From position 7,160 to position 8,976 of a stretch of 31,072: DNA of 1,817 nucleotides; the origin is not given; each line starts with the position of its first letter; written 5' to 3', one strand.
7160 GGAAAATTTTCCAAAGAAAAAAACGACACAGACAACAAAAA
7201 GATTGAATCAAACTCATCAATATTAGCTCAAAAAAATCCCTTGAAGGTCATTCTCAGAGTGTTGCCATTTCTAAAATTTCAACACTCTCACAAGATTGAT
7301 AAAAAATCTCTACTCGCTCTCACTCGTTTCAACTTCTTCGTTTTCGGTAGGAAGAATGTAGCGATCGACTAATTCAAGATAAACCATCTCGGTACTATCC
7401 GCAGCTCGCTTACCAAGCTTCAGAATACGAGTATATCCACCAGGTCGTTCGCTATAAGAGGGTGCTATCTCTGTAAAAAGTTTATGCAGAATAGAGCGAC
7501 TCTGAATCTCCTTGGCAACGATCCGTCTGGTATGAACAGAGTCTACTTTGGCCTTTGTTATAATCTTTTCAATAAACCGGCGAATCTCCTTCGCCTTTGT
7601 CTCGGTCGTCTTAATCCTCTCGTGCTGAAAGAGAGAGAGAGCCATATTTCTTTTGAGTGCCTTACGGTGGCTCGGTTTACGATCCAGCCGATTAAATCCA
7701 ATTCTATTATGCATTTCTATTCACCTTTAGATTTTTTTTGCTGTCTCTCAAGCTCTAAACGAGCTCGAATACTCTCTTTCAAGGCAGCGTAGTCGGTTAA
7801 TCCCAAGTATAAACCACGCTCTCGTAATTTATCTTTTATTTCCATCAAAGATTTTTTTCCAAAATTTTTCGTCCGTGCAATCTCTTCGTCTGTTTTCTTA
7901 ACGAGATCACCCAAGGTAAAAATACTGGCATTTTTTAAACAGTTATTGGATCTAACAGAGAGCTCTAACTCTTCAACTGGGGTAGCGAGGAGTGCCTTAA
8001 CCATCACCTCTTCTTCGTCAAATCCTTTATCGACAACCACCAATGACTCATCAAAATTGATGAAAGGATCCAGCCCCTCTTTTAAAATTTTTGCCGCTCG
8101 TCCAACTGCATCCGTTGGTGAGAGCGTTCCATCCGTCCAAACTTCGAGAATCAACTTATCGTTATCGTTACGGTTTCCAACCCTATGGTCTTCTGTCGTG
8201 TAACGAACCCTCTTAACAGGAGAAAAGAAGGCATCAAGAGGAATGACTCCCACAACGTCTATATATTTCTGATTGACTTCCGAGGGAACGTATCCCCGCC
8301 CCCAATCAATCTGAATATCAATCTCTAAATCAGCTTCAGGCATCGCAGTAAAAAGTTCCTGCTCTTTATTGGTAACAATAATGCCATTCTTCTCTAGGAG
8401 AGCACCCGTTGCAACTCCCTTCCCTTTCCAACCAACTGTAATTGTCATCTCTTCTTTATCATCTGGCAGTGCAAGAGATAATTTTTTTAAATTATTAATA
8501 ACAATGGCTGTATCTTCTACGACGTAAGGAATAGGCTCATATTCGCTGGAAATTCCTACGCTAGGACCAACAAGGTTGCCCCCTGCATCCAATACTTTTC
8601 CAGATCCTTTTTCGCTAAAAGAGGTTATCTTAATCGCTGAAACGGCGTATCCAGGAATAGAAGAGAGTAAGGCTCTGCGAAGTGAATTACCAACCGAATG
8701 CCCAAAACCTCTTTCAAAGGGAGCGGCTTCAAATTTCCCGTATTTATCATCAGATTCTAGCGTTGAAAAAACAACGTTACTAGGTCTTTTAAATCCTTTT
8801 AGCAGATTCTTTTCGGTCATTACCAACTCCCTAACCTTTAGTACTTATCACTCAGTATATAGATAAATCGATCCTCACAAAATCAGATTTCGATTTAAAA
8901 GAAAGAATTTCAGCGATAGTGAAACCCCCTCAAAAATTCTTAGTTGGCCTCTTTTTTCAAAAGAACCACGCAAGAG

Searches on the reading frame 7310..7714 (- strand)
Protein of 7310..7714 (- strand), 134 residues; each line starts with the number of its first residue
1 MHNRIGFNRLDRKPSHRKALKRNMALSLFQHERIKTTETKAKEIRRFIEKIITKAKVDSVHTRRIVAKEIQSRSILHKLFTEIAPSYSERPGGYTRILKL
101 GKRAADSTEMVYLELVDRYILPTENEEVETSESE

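Call 7: search_protein_families(library=pfam, proteins=[window:7310-7714:-], max_evalue=0.1)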
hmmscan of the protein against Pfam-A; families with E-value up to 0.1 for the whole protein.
window:7310-7714:- (134 aa): 2 families
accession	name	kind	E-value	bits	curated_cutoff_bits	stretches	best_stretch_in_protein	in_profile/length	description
PF01196.24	Ribosomal_L17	-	1.6e-36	125.5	27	1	21-116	2-97/97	Ribosomal protein L17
PF13495.12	Phage_int_SAM_4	-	0.024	15.5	27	0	30-64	12-45/85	Phage integrase, N-terminal SAM-like domain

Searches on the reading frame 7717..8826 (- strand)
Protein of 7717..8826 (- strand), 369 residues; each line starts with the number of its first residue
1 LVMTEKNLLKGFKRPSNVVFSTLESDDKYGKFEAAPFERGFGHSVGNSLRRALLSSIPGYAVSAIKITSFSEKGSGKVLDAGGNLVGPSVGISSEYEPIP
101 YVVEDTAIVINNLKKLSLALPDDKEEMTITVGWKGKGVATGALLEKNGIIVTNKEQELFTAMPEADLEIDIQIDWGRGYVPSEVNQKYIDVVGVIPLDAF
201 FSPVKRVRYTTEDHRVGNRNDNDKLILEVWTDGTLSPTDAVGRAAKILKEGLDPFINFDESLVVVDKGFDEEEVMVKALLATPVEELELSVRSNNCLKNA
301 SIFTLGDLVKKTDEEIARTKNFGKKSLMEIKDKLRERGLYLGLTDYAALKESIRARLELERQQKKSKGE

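Call 7: search_protein_families(library=pfam, proteins=[window:7717-8826:-], max_evalue=0.1)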
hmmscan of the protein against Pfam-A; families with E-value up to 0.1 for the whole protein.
window:7717-8826:- (369 aa): 4 families
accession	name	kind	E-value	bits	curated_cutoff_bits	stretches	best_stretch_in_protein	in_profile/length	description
PF01193.29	RNA_pol_L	-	2.8e-24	85.1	24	1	36-250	2-72/74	RNA polymerase Rpb3/Rpb11 dimerisation domain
PF03118.21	RNA_pol_A_CTD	-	3e-24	85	23.8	1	272-336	3-67/67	Bacterial RNA polymerase, alpha chain C terminal domain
PF01000.31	RNA_pol_A_bac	-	2.1e-14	54.2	33.9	1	91-202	5-119/119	RNA polymerase Rpb3/RpoA insert domain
PF14520.12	HHH_5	-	0.095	13.6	27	0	299-336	20-57/57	Helix-hairpin-helix domain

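Call 11: find_related_loci(query=window:7717-8823:-, collection=genome_contigs, flank=10000)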
Query window:7717-8823:- (368 aa) in genome_contigs; peptide patterns used: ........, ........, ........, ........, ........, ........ (x = any residue, [..] = any of these).
283 stretches matched a pattern; 174 encode a relative of the query (tblastn E <= 1e-3); the best 80 are kept; 80 distinct loci.
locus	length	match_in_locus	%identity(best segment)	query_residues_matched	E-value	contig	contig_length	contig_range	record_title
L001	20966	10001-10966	38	10-349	1e-63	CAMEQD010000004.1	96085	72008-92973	MAG: uncultured Prevotellaceae bacterium isolate SRR11489791_bin.12_metaWRAP_v1.3_MAG genome assembly, contig: ERZ114668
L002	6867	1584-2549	38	10-349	7e-64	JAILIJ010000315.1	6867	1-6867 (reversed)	MAG: Bacteroidaceae bacterium isolate RUI147 k141_9824523_flag=0_multi=11.9836_len=6867, whole genome shotgun sequence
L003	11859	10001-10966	37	10-349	2e-63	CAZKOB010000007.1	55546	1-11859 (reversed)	MAG TPA_asm: uncultured Bacteroides sp. isolate SRP222994_co1_340 genome assembly, contig: NODE_909_length_55546_cov_38.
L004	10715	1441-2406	37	10-349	2e-63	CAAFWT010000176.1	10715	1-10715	MAG TPA_asm: uncultured Paraprevotella sp., isolate HGM04814, WGS project CAAFWT010000000 data, contig: SRS475647_104_k1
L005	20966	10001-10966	37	10-349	2e-63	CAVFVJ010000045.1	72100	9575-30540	Alistipes ihumii isolate H07648-L1_cleanbin_000002 genome assembly, contig: Spades_H07648-L1_contig_115, whole genome sh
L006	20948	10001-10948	37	10-342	2e-63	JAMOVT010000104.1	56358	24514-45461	MAG: Flavobacteriales bacterium isolate PIR-30_metabat2_scaf2bin.054 PIR-30_scaffold_59_c3, whole genome shotgun sequenc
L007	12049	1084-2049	37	10-349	2e-63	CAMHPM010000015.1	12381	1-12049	MAG: uncultured Prevotellaceae bacterium isolate SRR11784281_bin.104_metaWRAP_v1.3_MAG genome assembly, contig: ERZ12203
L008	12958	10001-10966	36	10-349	5e-63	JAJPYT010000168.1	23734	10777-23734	MAG: Prevotellaceae bacterium isolate AH.B5_5 NODE_127_length_23734_cov_8.631234, whole genome shotgun sequence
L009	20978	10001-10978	38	10-350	6e-63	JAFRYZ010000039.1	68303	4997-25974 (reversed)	MAG: Prevotella sp. isolate RGIG2926 Goat_Omasum.Co__c949878, whole genome shotgun sequence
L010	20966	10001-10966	37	10-349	3e-63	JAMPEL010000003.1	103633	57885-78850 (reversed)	MAG: Roseburia sp. isolate NALB_7823_13 Scaffold_#3__SCF_003__103533_bp, whole genome shotgun sequence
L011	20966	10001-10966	37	10-349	1e-62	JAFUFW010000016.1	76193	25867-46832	MAG: Bacteroidaceae bacterium isolate RGIG4457 Roe_deer_Omasum-4__c3225, whole genome shotgun sequence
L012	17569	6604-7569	37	10-349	1e-62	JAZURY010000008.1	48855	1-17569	MAG: Bacteroidaceae bacterium isolate T1900044850_TS20190316.MAGScoT_cleanbin_000014 SGB_3003_k141_4006856, whole genome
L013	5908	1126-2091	37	10-349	1e-62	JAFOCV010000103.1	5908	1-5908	MAG: Bacteroidaceae bacterium isolate RGIG351 Dairy_cattle_Colon-3__c539592, whole genome shotgun sequence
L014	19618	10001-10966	37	10-349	1e-62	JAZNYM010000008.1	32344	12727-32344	MAG: Bacteroidaceae bacterium isolate T1900044776_TS20190242.MAGScoT_cleanbin_000006 SGB_2480_k141_1466644, whole genome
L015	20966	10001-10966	37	10-349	1e-62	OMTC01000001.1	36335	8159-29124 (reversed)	uncultured Prevotellaceae bacterium isolate RUG849 genome assembly, contig: scaffold_433, whole genome shotgun sequence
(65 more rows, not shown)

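Call 32: find_related_loci(query=A2, collection=genome_contigs, flank=10000)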
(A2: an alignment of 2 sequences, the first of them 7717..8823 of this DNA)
Query A2 (368 aa) in genome_contigs; peptide patterns used: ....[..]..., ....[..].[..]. (x = any residue, [..] = any of these).
600 stretches matched a pattern (row limit reached: there are more); 479 encode a relative of the query (tblastn E <= 1e-3); the best 80 are kept; 80 distinct loci.
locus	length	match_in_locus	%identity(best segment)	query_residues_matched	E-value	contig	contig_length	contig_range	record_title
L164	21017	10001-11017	60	2-353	6e-132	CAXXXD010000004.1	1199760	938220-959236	MAG: Oceanispirochaeta sp. isolate aeacc017-5aeb-41c1-ba2d-d30721ebb7db genome assembly, contig: contig_4, whole genome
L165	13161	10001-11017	57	2-353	3e-130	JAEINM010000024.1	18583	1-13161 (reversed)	MAG: Spirochaetaceae bacterium isolate MAG4 NODE_1885_length_18583_cov_3.066195, whole genome shotgun sequence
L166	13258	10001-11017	61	2-353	1e-129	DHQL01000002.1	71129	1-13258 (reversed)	MAG TPA_asm: Spirochaeta sp. UBA5339 UBA5339_contig_1355, whole genome shotgun sequence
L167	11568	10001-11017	58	2-353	7e-129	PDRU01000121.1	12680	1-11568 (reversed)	MAG: Spirochaetales bacterium isolate DOLJORAL78_50_23 DolJOral78_scaffold_4298, whole genome shotgun sequence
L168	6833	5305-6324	57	2-353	1e-127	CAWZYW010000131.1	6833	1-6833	MAG TPA_asm: uncultured Salinispira sp. isolate SRR948829_concoct_6 genome assembly, contig: ERZ2484278.2341, whole geno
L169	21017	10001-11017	55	2-353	3e-127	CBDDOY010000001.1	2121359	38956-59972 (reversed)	MAG: Spirochaetaceae bacterium isolate ce77e197-c168-4bc4-8750-8ce2b630077d genome assembly, contig: contig_1, whole gen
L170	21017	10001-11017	55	2-353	9e-127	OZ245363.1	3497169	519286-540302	MAG: Spirochaetaceae bacterium isolate 33477e18-5526-469a-9656-55c3f18f4b17 genome assembly, chromosome: 1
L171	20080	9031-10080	55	2-363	6e-126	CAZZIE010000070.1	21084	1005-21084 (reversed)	MAG TPA_asm: uncultured Spirochaetaceae bacterium isolate SRP332253_co1_106 genome assembly, contig: NODE_3974_length_21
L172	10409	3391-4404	58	2-351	1e-125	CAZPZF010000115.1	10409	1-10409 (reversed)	MAG TPA_asm: uncultured Spirochaetales bacterium isolate SRP167436_co1_178 genome assembly, contig: NODE_10721_length_10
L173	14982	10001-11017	58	2-353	2e-125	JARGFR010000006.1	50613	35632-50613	MAG: Spirochaetaceae bacterium isolate C14-11 NODE_6_length_50613_cov_3.837146, whole genome shotgun sequence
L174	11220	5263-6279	57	2-353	3e-125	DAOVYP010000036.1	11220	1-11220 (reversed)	MAG TPA_asm: Spirochaeta sp. isolate CSMAG_1786 CSMAG_1786_k141_250798_length_11220_cov_11.0000, whole genome shotgun se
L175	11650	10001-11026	56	1-353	3e-125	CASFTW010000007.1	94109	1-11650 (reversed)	uncultured Spirochaetales bacterium isolate B16_L3_339339_idba_bin.37 genome assembly, contig: B16_L3_339339_idba_bin.37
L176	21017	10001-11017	55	2-353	9e-125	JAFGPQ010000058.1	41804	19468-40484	MAG: Spirochaetales bacterium isolate Zod_Metabat.700 k87_2054078, whole genome shotgun sequence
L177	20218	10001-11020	57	1-353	5e-125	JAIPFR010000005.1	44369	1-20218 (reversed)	MAG: Spirochaetia bacterium isolate Tobar13.5m-G43 Tobar13-5m-C937, whole genome shotgun sequence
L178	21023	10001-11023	55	1-353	1e-124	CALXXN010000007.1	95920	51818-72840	MAG: uncultured Spirochaetales bacterium isolate BRZ_SD__bin58 genome assembly, contig: BRZ_SD__NODE_129_length_95920_co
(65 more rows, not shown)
